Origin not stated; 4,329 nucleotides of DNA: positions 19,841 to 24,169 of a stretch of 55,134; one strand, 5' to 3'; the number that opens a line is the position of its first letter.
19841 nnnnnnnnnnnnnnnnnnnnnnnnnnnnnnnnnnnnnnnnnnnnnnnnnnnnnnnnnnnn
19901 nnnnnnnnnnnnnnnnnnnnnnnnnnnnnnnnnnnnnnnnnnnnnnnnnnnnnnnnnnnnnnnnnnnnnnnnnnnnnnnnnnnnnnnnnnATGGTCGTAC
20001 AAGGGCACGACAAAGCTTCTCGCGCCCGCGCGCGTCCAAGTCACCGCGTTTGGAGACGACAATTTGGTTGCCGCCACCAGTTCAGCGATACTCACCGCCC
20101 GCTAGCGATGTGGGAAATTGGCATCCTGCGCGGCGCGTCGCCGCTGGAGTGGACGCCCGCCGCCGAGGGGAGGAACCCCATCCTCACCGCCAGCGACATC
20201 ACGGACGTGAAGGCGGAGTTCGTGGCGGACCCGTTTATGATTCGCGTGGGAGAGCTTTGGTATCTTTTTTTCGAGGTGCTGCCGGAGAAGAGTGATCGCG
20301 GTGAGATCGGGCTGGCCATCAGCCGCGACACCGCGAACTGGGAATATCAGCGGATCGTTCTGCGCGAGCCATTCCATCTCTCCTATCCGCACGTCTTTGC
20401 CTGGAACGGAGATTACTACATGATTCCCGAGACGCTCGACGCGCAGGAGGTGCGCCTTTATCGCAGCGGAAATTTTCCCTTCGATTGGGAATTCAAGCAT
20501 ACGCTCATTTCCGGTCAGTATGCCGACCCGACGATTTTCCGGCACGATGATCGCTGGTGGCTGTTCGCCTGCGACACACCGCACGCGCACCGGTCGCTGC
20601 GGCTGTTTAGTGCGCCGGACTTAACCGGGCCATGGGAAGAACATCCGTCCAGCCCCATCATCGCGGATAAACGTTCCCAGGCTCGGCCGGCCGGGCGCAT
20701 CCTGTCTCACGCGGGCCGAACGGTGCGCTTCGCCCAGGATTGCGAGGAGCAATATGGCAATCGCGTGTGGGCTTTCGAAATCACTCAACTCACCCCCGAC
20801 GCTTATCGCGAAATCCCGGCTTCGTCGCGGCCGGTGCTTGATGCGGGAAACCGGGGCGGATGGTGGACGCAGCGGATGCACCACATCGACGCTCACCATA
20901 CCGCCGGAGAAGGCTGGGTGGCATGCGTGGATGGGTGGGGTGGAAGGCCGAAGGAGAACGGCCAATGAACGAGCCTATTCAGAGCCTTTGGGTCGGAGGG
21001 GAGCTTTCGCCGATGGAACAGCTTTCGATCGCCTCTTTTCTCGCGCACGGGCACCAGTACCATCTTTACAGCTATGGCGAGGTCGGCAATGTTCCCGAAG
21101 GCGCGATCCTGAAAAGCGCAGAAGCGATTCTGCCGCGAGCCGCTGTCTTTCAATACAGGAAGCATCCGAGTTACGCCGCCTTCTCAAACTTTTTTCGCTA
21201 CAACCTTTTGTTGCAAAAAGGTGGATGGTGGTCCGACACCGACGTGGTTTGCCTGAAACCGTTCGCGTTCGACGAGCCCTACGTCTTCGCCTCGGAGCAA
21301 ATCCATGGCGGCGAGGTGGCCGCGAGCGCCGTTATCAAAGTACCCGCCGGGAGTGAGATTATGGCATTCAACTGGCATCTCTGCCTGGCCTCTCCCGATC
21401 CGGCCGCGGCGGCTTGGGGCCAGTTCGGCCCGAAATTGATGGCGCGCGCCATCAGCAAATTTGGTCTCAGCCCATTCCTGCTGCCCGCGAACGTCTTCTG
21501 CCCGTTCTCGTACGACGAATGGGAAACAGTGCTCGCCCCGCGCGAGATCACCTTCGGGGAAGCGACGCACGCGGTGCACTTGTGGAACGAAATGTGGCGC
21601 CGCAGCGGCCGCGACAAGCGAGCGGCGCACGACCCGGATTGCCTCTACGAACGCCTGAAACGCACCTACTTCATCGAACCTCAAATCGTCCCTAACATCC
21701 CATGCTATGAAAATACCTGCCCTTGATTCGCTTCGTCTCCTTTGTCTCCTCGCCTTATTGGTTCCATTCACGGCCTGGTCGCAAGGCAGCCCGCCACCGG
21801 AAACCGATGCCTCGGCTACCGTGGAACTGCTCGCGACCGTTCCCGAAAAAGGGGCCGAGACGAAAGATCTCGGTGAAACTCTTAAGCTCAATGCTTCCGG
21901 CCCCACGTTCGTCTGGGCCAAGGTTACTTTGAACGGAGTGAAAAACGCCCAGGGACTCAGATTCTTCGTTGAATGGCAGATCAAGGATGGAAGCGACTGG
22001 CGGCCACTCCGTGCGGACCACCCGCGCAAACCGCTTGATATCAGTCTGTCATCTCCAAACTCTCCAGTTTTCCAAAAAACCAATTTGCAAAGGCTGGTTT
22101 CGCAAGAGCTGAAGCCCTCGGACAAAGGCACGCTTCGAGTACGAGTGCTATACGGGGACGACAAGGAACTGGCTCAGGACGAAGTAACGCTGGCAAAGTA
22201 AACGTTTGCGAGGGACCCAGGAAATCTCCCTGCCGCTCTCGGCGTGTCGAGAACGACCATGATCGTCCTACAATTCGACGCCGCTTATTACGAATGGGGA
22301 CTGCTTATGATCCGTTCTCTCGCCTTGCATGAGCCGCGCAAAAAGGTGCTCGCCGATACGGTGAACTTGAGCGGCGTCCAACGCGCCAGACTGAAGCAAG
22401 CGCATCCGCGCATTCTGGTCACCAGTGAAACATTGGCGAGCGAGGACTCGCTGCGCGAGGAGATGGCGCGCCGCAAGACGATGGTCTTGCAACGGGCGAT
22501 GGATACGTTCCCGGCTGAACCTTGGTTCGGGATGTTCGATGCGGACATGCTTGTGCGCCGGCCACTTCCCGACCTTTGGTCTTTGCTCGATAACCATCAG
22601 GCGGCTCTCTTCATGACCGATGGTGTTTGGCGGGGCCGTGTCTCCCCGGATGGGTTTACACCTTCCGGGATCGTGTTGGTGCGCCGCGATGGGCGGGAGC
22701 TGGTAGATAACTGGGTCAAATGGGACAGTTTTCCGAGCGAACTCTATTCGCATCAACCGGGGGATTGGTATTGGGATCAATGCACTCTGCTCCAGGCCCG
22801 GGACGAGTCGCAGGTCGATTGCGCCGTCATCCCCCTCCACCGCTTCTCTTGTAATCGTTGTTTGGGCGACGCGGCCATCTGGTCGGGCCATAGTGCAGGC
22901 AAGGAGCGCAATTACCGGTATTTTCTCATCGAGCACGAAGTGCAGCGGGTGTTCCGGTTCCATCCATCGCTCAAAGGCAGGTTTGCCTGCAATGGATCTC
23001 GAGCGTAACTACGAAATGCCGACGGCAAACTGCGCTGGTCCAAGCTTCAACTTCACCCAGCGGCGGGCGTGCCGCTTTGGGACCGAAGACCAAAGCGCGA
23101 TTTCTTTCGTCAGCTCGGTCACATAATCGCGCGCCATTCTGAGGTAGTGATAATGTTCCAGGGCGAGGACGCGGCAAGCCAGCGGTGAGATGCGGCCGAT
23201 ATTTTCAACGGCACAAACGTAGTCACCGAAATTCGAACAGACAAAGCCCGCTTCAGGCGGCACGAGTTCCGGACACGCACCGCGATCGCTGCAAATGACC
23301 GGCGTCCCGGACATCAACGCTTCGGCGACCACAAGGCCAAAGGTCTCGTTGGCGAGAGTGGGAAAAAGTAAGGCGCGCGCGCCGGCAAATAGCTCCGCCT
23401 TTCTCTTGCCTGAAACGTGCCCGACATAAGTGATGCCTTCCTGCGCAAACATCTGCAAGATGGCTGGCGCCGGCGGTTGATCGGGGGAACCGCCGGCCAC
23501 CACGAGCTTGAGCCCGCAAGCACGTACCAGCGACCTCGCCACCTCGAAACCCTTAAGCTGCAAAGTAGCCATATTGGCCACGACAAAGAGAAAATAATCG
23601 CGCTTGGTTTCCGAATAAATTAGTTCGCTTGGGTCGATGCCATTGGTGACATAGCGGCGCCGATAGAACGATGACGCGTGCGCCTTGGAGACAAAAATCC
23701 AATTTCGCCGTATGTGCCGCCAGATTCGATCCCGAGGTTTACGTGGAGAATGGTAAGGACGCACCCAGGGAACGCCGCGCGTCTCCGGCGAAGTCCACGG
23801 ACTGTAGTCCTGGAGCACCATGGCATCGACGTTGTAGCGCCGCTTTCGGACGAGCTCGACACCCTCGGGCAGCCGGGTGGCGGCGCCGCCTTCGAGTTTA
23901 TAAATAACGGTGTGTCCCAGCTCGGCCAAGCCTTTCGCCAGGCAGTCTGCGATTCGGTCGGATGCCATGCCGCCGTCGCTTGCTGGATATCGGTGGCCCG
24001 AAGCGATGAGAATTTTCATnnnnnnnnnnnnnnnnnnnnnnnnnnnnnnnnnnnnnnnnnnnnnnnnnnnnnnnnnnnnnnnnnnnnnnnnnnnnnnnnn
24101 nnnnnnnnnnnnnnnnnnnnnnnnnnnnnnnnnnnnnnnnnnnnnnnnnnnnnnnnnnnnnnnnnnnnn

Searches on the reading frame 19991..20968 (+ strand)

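Call 8: search_protein_families(library=pfam, proteins=[window:19991-20968:+], max_evalue=0.01)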
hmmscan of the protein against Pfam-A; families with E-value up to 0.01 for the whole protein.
window:19991-20968:+ (325 aa): 3 families
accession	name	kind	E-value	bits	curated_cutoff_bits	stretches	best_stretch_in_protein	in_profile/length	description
PF24793.1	GINT1_N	-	2.8e-59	201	27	1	41-315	9-303/304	Glucosamine inositolphosphorylceramide transferase 1, N-terminal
PF04616.20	Glyco_hydro_43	-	1.1e-09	38.5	32.2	2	73-199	5-144/288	Glycosyl hydrolases family 43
PF00251.26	Glyco_hydro_32N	-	0.0017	18.4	22.1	0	77-125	8-59/307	Glycosyl hydrolases family 32 N-terminal domain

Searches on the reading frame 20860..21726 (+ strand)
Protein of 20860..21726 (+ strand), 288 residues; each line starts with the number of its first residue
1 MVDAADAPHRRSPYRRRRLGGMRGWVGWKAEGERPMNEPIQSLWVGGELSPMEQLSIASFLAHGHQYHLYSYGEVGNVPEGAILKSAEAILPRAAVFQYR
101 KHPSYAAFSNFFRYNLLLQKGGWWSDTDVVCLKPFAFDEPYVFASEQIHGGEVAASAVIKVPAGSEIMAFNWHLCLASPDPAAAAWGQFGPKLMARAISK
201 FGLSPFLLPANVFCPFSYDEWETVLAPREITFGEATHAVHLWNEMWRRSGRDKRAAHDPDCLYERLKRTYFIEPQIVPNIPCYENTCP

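Call 8: search_protein_families(library=pfam, proteins=[window:20860-21726:+], max_evalue=0.01)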
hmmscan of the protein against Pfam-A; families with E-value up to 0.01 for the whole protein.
window:20860-21726:+ (288 aa): 3 families
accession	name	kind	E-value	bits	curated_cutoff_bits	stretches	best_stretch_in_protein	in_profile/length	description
PF04488.21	Gly_transf_sug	-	4.3e-07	31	23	1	99-135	47-83/93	Glycosyltransferase sugar-binding region containing DXD motif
PF04572.17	Gb3_synth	-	7.5e-06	26.5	22.3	1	185-270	24-123/131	Alpha 1,4-glycosyltransferase conserved region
PF05704.18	Caps_synth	-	0.0043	16.9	24.5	1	104-135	109-140/278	Capsular polysaccharide synthesis protein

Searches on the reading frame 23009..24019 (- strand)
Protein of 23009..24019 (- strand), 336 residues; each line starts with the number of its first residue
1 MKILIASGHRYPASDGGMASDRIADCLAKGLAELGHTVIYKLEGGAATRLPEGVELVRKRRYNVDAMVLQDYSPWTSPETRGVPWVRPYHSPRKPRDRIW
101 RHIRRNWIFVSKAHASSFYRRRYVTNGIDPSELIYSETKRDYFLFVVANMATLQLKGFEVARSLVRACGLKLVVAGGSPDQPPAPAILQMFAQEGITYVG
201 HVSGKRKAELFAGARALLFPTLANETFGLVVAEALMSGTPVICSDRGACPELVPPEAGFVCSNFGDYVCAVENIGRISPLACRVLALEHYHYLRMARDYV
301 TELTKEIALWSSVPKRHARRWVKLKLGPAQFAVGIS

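Call 8: search_protein_families(library=pfam, proteins=[window:23009-24019:-], max_evalue=0.01)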
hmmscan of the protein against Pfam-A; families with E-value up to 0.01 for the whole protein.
window:23009-24019:- (336 aa): 4 families
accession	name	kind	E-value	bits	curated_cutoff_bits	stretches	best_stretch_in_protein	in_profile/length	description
PF13692.12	Glyco_trans_1_4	-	1.1e-14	55.3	27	1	163-262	25-125/142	Glycosyl transferases group 1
PF00534.26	Glycos_transf_1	-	4.3e-14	52.9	26.4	1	168-263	46-142/172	Glycosyl transferases group 1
PF20706.3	GT4-conflict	-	0.00027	20.5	26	1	208-246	276-313/385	Family 4 Glycosyltransferase in conflict systems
PF13524.12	Glyco_trans_1_2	-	0.0014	19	25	1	169-263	14-99/144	Glycosyl transferase-like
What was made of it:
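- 19991..24019 (.): Genes between the MCO and the module. These are GINT1_N/GH43-like (19991-20968, +), a DXD sugar transferase (20860-21726, +), two unknowns (21707-22201 and 22244-23008, +) and a GT1 (23009-24019, -). They are conserved with the cluster in Verrucomicrobial relatives. Pfam (call 8).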
